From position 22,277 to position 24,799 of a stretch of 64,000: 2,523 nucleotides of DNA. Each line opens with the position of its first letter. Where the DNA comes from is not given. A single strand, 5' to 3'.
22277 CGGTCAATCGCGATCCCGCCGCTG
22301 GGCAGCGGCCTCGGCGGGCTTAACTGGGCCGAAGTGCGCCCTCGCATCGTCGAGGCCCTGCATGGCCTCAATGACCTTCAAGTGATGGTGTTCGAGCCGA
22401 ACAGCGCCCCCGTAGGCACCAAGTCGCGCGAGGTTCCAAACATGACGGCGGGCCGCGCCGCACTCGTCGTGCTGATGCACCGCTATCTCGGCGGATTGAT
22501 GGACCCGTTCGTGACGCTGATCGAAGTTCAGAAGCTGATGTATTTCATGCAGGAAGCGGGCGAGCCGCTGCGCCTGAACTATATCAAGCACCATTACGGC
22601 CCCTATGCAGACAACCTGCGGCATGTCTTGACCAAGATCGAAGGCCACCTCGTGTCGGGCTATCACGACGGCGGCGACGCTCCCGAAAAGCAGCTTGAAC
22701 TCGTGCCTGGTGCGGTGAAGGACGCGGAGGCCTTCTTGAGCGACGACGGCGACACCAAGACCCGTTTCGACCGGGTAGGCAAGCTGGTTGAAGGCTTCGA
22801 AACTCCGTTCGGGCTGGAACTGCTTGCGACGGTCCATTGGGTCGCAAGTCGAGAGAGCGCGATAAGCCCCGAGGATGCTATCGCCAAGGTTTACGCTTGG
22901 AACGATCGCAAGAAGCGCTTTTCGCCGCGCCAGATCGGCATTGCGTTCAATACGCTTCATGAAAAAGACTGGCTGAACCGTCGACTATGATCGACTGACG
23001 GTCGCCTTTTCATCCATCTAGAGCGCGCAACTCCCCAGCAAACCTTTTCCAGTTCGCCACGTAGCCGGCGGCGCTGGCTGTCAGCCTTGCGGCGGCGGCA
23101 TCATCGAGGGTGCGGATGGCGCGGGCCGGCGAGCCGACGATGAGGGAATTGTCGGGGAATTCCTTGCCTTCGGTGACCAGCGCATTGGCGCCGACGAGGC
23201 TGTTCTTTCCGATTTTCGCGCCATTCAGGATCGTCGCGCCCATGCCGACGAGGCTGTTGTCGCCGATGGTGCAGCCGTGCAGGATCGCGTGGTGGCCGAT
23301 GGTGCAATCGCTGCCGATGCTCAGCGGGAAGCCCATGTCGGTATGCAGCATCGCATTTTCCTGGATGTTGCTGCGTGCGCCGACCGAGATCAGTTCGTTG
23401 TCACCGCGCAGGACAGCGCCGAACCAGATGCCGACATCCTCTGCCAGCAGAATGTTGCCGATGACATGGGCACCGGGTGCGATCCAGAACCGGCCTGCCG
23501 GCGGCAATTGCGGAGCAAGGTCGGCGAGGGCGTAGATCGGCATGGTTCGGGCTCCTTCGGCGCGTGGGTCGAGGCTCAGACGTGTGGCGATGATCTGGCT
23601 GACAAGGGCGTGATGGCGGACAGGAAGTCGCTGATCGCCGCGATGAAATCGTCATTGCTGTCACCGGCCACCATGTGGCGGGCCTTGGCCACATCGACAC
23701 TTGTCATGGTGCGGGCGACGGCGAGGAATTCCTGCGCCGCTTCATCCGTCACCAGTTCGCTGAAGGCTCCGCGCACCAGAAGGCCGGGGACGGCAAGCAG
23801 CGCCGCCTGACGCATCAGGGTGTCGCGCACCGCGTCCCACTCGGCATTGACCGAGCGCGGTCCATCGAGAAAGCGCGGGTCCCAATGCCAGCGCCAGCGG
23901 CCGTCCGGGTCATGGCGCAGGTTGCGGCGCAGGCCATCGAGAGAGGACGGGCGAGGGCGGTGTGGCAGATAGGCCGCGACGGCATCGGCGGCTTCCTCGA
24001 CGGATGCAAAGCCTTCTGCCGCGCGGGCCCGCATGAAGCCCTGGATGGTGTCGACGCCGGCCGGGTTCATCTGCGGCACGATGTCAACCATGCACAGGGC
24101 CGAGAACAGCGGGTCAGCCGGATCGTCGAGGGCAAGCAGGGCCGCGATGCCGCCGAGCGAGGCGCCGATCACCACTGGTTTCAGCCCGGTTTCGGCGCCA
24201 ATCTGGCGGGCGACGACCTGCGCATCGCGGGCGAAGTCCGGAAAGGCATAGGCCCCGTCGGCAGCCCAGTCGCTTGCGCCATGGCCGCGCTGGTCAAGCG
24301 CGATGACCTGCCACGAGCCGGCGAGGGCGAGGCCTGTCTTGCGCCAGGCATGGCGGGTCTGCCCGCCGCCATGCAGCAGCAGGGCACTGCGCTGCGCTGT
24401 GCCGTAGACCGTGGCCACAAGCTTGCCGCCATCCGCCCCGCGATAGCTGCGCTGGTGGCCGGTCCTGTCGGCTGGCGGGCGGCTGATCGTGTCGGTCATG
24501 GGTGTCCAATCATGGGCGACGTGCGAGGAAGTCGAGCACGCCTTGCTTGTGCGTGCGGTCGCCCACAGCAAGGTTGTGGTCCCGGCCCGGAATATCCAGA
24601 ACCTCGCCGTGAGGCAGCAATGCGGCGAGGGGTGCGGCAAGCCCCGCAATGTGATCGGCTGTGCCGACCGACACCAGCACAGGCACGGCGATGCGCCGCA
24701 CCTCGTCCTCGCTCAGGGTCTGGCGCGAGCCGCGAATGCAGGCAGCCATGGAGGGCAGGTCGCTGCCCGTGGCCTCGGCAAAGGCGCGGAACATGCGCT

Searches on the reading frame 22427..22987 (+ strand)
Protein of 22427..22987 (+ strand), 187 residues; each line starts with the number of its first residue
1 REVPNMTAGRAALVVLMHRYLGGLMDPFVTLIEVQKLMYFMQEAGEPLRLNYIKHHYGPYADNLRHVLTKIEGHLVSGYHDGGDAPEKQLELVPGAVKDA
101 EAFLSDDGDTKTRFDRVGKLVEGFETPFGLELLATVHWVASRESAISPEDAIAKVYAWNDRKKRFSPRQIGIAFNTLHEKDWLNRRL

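Call 17: search_protein_families(library=pfam, proteins=[window:22427-22987:+], max_evalue=10)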
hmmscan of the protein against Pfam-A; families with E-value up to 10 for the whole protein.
window:22427-22987:+ (187 aa): 0 families

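Call 31: find_homologous_proteins(query=window:22430-22987:+, max_evalue=0.001)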
Query window:22430-22987:+ (186 aa): 3135 proteins with E <= 0.001 among 3362 candidates; the best 120 are listed.
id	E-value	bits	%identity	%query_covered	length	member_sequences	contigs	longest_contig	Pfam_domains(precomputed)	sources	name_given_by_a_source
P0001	1.7e-107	375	92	98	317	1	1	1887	PF01661.28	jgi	jgi:O-acetyl-ADP-ribose deacetylase (regulator of RNase III)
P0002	8.9e-107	373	91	98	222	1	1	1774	-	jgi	jgi:hypothetical protein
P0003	4.3e-103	361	88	97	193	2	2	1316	-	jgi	-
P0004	1.2e-102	359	88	96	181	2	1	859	-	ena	-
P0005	3.1e-102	358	85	98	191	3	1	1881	-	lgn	-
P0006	1.6e-101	356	87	96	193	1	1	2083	-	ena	-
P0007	2.2e-101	355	87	96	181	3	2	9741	-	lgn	-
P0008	5.5e-101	354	90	94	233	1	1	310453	-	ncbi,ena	-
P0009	1.3e-99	350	85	98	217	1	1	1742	-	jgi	jgi:hypothetical protein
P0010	3.8e-99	348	83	97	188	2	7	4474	-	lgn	-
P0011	2.8e-97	342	83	99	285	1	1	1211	PF01661.28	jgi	jgi:O-acetyl-ADP-ribose deacetylase (regulator of RNase III)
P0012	5.1e-97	341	83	96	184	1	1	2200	-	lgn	-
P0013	5.5e-97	341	81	98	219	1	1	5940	-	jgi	-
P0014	6.0e-96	338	81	98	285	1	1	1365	PF01661.28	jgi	jgi:O-acetyl-ADP-ribose deacetylase (regulator of RNase III)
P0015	7.2e-96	337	84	96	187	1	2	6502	-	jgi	jgi:hypothetical protein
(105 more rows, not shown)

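Call 32: search_protein_families(library=phrogs, proteins=[window:22430-22987:+], max_evalue=10)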
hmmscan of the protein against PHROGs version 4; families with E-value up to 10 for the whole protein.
window:22430-22987:+ (186 aa): 1 family
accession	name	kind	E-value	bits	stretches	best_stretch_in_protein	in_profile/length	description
phrog_1298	-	tail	0.078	13.6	1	118-152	107-141/163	minor tail protein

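Call 42: predict_structure(alignment_id=A1)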
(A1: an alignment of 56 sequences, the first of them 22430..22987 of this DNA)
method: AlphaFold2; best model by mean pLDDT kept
length: 186 residues; sequences in the alignment: 56
mean_pLDDT: 90.5   pTM: 0.86
mean pLDDT of the five models: 90.5, 90.4, 90.2, 89.8, 87.3
residues with pLDDT >= 90: 123; 70-90: 57; 50-70: 5; < 50: 1
segments of 3 or more residues with pLDDT < 50: none
pLDDT, mean of each block of 10 residues (from residue 1): 74 87 83 94 93 95 85 84 88 90 91 95 94 98 98 98 98 97 69
secondary structure, 60 per line:
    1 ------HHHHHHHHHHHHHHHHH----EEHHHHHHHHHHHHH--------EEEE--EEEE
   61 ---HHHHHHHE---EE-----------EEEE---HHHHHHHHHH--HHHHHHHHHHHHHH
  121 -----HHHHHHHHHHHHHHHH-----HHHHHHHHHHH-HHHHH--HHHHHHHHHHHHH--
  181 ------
elements in order: H7-23 H30-42 E51-54 E57-60 H64-70 E88-91 H95-104 H107-120 H126-141 H147-157 H159-163 H166-178

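Call 45: fold_search(model_id=the predicted structure, library=viral)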
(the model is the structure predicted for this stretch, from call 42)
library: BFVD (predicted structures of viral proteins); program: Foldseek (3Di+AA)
matches with E <= 10: 81; with E <= 0.001: 0
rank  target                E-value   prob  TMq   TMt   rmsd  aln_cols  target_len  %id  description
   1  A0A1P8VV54            7.2e-02  0.97  0.39  0.47   5.9       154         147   19  (no name in the UniProt tables at hand)
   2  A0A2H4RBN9            1.4e-01  0.85  0.31  0.39  11.0       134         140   16  Uncharacterized protein [Sulfolobus ellipsoid virus 1]
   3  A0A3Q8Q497            2.4e-01  0.51  0.28  0.37  10.8       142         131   17  Uncharacterized protein [Sulfolobus polyhedral virus 2]
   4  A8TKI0                3.8e-01  0.66  0.36  0.40   6.0       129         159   13  Uncharacterized protein [Sulfolobus spindle-shaped virus 4]
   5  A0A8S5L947            7.3e-01  0.57  0.35  0.46   5.6       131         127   11  Antitoxin SocA-like Panacea domain-containing protein [Siphoviridae sp. ct4T77]
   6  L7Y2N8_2              1.1e+00  0.12  0.25  0.08  12.7       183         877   12  Putative capsid protein 3 [Megavirus lba]
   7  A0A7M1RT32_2          1.1e+00  0.04  0.18  0.04  18.1       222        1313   15  DNA helicase [uncultured phage cr124_1]
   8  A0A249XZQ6            1.2e+00  0.23  0.34  0.41   9.1       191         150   13  (no name in the UniProt tables at hand)
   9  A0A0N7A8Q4            1.2e+00  0.63  0.33  0.55   7.2       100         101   21  (no name in the UniProt tables at hand)
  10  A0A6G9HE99            1.3e+00  0.08  0.22  0.09  13.2       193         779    7  DNA-directed RNA polymerase [Dikerogammarus haemobaphes virus 1]
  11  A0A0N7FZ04            1.5e+00  0.06  0.17  0.21  12.8       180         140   11  (no name in the UniProt tables at hand)
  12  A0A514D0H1            1.6e+00  0.02  0.15  0.05  17.9       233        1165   11  (no name in the UniProt tables at hand)
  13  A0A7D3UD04            1.9e+00  0.04  0.17  0.17  16.4       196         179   15  (no name in the UniProt tables at hand)
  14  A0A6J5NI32            1.9e+00  0.02  0.14  0.10  17.4       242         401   11  Uncharacterized protein [uncultured Caudovirales phage]
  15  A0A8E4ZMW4            2.1e+00  0.04  0.15  0.16  20.6       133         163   10  Uncharacterized protein [Tenacibaculum phage Gundel_1]
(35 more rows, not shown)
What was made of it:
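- On Panacea / DUF4065 (PF13274) antitoxin domain: Structural support is weak (call 45).
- Closest known: Panacea. Different: Fold similarity to a phage Panacea model is weak (TM 0.35-0.46, E 0.73, call 45).
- A Panacea protein ranks 5th among the BFVD fold hits (call 45).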

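Call 46: fold_search(model_id=the predicted structure, library=pdb)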
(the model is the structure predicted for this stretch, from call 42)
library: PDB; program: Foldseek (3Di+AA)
matches with E <= 10: 56; with E <= 0.001: 2
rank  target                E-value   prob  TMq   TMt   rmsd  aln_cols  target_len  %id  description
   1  7yk3_D                1.4e-10  1.00  0.82  0.82   2.5       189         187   34  Crystal structure of DarTG toxin-antitoxin complex from Mycobacterium tuberculosis (released 2023-05-31)
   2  7yk3_B                3.6e-10  1.00  0.83  0.82   2.6       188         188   37  Crystal structure of DarTG toxin-antitoxin complex from Mycobacterium tuberculosis (released 2023-05-31)
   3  2mc3_MODEL_1_A        1.5e+00  0.30  0.28  0.43   6.2       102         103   20  NMR solution structure of the winged-helix domain from MUS81 structure-specific endonuclease (released 2013-09-18)
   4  7nj0_C                2.3e+00  0.04  0.17  0.13  15.8       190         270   15  CryoEM structure of the human Separase-Cdk1-cyclin B1-Cks1 complex (released 2021-08-04)
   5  7ugj                  2.5e+00  0.01  0.12  0.07  17.6       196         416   13  TBOA-bound GltPh RSMR mutant in OFS state (released 2023-03-29)
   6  8ylm_B                2.8e+00  0.06  0.19  0.21  13.9       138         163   14  Crystal structure of Deinococcus radiodurans HucR in complex with uric acid (released 2024-11-13)
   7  7xl9                  2.9e+00  0.06  0.20  0.22  12.7       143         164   12  The structure of HucR with urate (released 2022-07-13)
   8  8s0e_D                3.3e+00  0.25  0.37  0.19   5.2       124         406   13  H. sapiens OCCM bound to double stranded DNA (released 2024-10-02)
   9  5hli_A                3.3e+00  0.08  0.22  0.27  11.7       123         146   13  Structure of Disulfide formed AbfR (released 2017-01-25)
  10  6bat_A                3.4e+00  0.01  0.13  0.07  17.6       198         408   11  Crystal Structure of Wild-Type GltPh in complex with L-aspartate (released 2018-01-17)
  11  7jpq_D                3.6e+00  0.33  0.40  0.20   4.7       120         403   11  ORC-O2-5: Human Origin Recognition Complex (ORC) with subunits 2,3,4,5 (released 2020-09-02)
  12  7aih_Ap               3.6e+00  0.13  0.34  0.30  11.5       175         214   12  The Large subunit of the Kinetoplastid mitochondrial ribosome (released 2021-04-28)
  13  6i2z_B                3.8e+00  0.02  0.15  0.18  16.3       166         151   14  Isolated globin domain of the Bordetella pertussis globin-coupled sensor (released 2019-10-16)
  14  6x14_A                4.2e+00  0.01  0.12  0.08  15.4       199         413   14  Inward-facing state of the glutamate transporter homologue GltPh in complex with TFB-TBOA (released 2020-11-18)
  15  6bav_A                4.4e+00  0.01  0.13  0.08  17.6       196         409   15  Crystal Structure of GltPh R397C in complex with S-Benzyl-L-Cysteine (released 2018-01-17)
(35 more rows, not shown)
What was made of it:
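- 22442..22981 (+): DarG C-terminal DarT-binding domain (residues about 164-343). The AF2 model (pLDDT 90.5) matches 7yk3_B/D with TM 0.82-0.83, E 1e-10 (calls 42, 46).
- On DarTG2 (DarT2 toxin + macrodomain DarG): Foldseek TM 0.82-0.83, E 1e-10 (call 46).
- The DarG C-domain has TM 0.83 to 7yk3 (call 46).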

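Call 68: search_protein_representatives(alignment_id=A1)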
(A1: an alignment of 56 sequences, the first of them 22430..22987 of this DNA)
Query: 56 sequences, 203 profile positions. Proteins with E-value up to 0.001 (for the whole library): 2072; up to 1e-10: 1286; up to 1e-30: 358. The best 150 are listed.
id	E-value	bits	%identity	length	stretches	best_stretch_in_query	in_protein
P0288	8.9e-92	322.5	-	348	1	2-201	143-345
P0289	9.6e-89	312.6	-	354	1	1-202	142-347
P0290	7.8e-87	306.3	-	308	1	2-200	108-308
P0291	1.5e-86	305.4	-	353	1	1-201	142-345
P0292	1.8e-86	305.1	-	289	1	13-201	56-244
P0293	4.8e-84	297.2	-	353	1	2-202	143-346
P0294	1.8e-83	295.4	-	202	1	1-201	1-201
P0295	6.6e-82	290.2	-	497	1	1-201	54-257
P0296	4.5e-81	287.5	-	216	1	4-201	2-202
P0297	2.2e-79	282.0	-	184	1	23-202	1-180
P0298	2.3e-79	281.9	-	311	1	1-194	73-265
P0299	3.1e-78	278.2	-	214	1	39-201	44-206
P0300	5.4e-78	277.5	-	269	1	12-201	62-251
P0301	1.4e-76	272.9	-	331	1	1-165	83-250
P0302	7.1e-76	270.6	-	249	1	1-163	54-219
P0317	1.1e-61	224.2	-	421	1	13-201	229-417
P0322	6.4e-60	218.5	-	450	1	1-201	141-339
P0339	7.1e-56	205.2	-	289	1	1-200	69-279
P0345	6.9e-55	202.0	-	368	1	13-201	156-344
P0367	1.6e-51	191.0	-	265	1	19-200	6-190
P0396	4.0e-47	176.7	-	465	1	1-201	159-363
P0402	1.9e-46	174.4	-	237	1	13-202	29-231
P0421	6.0e-45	169.6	-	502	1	5-199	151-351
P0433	6.1e-43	163.0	-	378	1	2-201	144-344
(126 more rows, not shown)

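Call 94: search_protein_families(library=pfam, proteins=[P0295, P0317, P0322, P0396, P0421, P0345, P0433, P0367, P0402, P0339], max_evalue=0.0001)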
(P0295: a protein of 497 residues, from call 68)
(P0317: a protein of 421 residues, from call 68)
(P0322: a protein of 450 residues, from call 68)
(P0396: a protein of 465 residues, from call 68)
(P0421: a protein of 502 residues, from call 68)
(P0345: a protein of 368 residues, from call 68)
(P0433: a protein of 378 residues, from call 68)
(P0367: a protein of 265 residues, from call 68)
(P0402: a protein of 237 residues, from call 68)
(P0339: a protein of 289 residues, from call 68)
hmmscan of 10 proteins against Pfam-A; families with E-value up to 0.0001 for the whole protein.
P0295 (497 aa): 1 family
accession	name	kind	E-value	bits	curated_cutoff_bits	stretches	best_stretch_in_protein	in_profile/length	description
PF18753.6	Nmad2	-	4e-54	183.6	26.1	1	278-466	3-196/200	Nucleotide modification associated domain 2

P0317 (421 aa): 1 family
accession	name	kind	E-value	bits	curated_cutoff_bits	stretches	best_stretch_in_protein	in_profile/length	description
PF08719.17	NADAR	-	3.4e-22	79.9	35.1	1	21-166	2-163/163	NADAR domain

P0322 (450 aa): 2 families
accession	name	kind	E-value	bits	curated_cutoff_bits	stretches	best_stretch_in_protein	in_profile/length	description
PF01661.27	Macro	-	6.7e-23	81.3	22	1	18-129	1-117/118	Macro domain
PF12836.13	HHH_3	-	1.4e-17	63.9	27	1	378-440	2-64/65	Helix-hairpin-helix motif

P0396 (465 aa): 1 family
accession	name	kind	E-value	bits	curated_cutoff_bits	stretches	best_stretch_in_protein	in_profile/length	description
PF01661.27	Macro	-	5.6e-19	68.7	22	1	30-147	1-116/118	Macro domain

P0421 (502 aa): 2 families
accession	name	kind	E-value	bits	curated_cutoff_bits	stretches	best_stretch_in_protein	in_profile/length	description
PF01661.27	Macro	-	9.6e-25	87.3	22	1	23-135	1-116/118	Macro domain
PF13361.12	UvrD_C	-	4.1e-07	30.2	25.6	1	405-500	254-348/350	UvrD-like helicase C-terminal domain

P0345 (368 aa): 1 family
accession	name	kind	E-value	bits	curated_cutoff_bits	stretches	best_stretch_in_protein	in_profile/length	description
PF01661.27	Macro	-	3.5e-21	75.8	22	1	18-131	1-117/118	Macro domain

P0433 (378 aa): 1 family
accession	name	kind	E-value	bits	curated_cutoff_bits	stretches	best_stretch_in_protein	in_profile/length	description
PF01661.27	Macro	-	1.9e-22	79.9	22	1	18-131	1-116/118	Macro domain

P0367 (265 aa): 0 families

P0402 (237 aa): 0 families

P0339 (289 aa): 0 families

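Call 95: find_encoding_contigs(protein=P0317, flank=4000, max_places=3)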
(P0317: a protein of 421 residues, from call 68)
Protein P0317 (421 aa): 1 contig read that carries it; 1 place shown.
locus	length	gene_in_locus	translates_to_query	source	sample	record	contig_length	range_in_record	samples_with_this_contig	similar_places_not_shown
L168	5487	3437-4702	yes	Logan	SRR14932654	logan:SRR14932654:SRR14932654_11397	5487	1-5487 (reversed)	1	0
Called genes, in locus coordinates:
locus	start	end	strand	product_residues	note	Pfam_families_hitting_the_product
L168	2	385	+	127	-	?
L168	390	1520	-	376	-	-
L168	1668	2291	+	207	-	PF14235:DUF4337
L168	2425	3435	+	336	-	PF24390:PRTase-CE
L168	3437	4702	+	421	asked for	PF08719:NADAR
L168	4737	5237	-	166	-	PF01035:DNA_binding_1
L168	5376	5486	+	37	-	?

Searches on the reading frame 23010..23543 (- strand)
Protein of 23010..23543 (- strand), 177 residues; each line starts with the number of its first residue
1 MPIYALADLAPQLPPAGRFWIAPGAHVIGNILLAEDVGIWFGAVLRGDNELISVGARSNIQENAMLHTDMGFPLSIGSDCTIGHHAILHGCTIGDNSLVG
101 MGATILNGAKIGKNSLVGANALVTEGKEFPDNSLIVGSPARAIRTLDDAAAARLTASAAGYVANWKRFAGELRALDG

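Call 23: find_encoding_contigs(protein=window:23010-23543:-, flank=10000, max_places=10)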
Protein window:23010-23543:- (177 aa): 1 contig read that carries it; 1 place shown.
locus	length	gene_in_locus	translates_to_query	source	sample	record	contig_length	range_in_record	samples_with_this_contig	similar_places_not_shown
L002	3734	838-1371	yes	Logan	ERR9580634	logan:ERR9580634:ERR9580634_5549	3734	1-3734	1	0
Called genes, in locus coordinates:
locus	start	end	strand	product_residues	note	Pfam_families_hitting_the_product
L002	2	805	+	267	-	?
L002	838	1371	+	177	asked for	PF25084:LbH_EIF2B (weak), PF25087:GMPPB_C (faint), PF00132:Hexapep, PF14602:Hexapep_2, PF00132:Hexapep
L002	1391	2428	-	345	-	PF01661:Macro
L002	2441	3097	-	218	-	PF14487:DarT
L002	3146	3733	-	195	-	?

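Call 24: search_protein_families(library=ncbifam, proteins=[window:23013-23543:-], max_evalue=0.00001)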
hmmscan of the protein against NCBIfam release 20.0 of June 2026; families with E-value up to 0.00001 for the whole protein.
window:23013-23543:- (177 aa): 18 families
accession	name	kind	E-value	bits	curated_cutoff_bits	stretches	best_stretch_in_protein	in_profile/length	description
NF050158.1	CarbAnhydGPos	equivalog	7.2e-43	146.2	250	1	8-164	7-161/172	gamma carbonic anhydrase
TIGR02287.1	PaaY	equivalog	1.1e-31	110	319.6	1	3-151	1-147/192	phenylacetic acid degradation protein PaaY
NF010150.1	PRK13627.1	equivalog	1.1e-28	100.3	305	1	1-149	1-147/196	carnitine operon protein CaiE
TIGR03570.1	NeuD_NnaD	subfamily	8.8e-17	61.4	160.8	1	55-141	115-202/202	NeuD/PglB/VioB family sugar acetyltransferase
NF041874.1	EPS_EpsC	equivalog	1.4e-12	47.7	150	1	79-144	99-165/168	serine O-acetyltransferase EpsC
TIGR03532.1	DapD_Ac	equivalog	1.5e-12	47.6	231.75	1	21-152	89-220/231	2,3,4,5-tetrahydropyridine-2,6-dicarboxylate N-acetyltransferase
NF007240.0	PRK09677.1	equivalog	1.7e-12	47.3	243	1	92-147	132-185/192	putative lipopolysaccharide biosynthesis O-acetyl transferase WbbJ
NF007076.0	PRK09527.1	equivalog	1.3e-10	41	347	0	44-105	102-164/203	galactoside O-acetyltransferase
NF053794.1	beta_CO2some_M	equivalog_domain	3.1e-10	39.8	550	1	22-125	29-143/320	beta-carboxysome scaffolding protein CcmM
NF040597.1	carb_anhyd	equivalog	1.2e-09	38.1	380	0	74-135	142-202/248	carbonic anhydrase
NF058585.1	HptprglPActTf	PfamEq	2.1e-08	33.9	300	1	90-151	106-165/172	heptaprenylglyceryl phosphate O-acetyltransferase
NF002060.0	PRK00892.1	subfamily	2.1e-08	33.7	207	1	55-135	99-176/345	UDP-3-O-(3-hydroxymyristoyl)glucosamine N-acyltransferase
TIGR01172.1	cysE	equivalog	2.2e-08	34.3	210.65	1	91-141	114-162/162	serine O-acetyltransferase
NF007499.0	PRK10092.1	equivalog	3.4e-08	33.5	314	1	89-146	128-183/183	maltose O-acetyltransferase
TIGR03308.1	phn_thr-fam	hypoth_equivalog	6e-08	32.8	201.65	1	88-156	106-173/204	phosphonate metabolim protein, transferase hexapeptide repeat family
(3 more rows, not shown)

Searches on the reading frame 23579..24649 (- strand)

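Call 24: search_protein_families(library=ncbifam, proteins=[window:23579-24649:-], max_evalue=0.00001)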
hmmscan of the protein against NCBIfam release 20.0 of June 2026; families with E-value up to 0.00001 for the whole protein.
window:23579-24649:- (357 aa): 12 families
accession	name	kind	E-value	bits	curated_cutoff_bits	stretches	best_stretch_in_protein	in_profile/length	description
TIGR02427.1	protocat_pcaD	equivalog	6.1e-13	48.7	255.85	1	93-196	20-118/251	3-oxoadipate enol-lactonase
TIGR03056.1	bchO_mg_che_rel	equivalog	1.4e-12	47.2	172.55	1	85-180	27-120/278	alpha/beta fold hydrolase BchO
NF051487.1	bifunc_PcaCD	exception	1.7e-12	47.2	430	1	78-343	159-411/413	bifunctional 4-carboxymuconolactone decarboxylase/3-oxoadipate enol-lactonase PcaCD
NF051488.1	bifunc_PcaDC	exception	1.3e-10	41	390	1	83-178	8-101/375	bifunctional 3-oxoadipate enol-lactonase/4-carboxymuconolactone decarboxylase PcaDC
NF004514.1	PRK05855.1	equivalog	9.3e-09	34.4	455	1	71-154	6-91/578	SDR family oxidoreductase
TIGR03695.1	menH_SHCHC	equivalog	2.3e-07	30.5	208.55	1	88-178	4-94/252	2-succinyl-6-hydroxy-2,4-cyclohexadiene-1-carboxylate synthase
NF045632.1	hydroxlase_HsaD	equivalog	2.4e-07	30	400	1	86-178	34-127/290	4,5:9,10-diseco-3-hydroxy-5,9,17-trioxoandrosta-1(10),2-diene-4-oate hydrolase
NF011457.0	PRK14875.1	equivalog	2.6e-07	30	307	1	73-210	118-251/372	acetoin dehydrogenase dihydrolipoyllysine-residue acetyltransferase subunit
NF002938.0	PRK03592.1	equivalog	6.9e-07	28.9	241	0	83-140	28-83/298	haloalkane dehalogenase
NF050089.1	i_nPHAscl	equivalog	1.6e-06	27.4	300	0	84-171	16-99/288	intracellular short-chain-length polyhydroxyalkanoate depolymerase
NF007954.0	PRK10673.1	equivalog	1.7e-06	27.5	399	1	109-344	39-253/255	esterase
TIGR01738.1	bioH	equivalog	2.1e-06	27.6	206.95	1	85-193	3-101/245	pimeloyl-ACP methyl ester esterase BioH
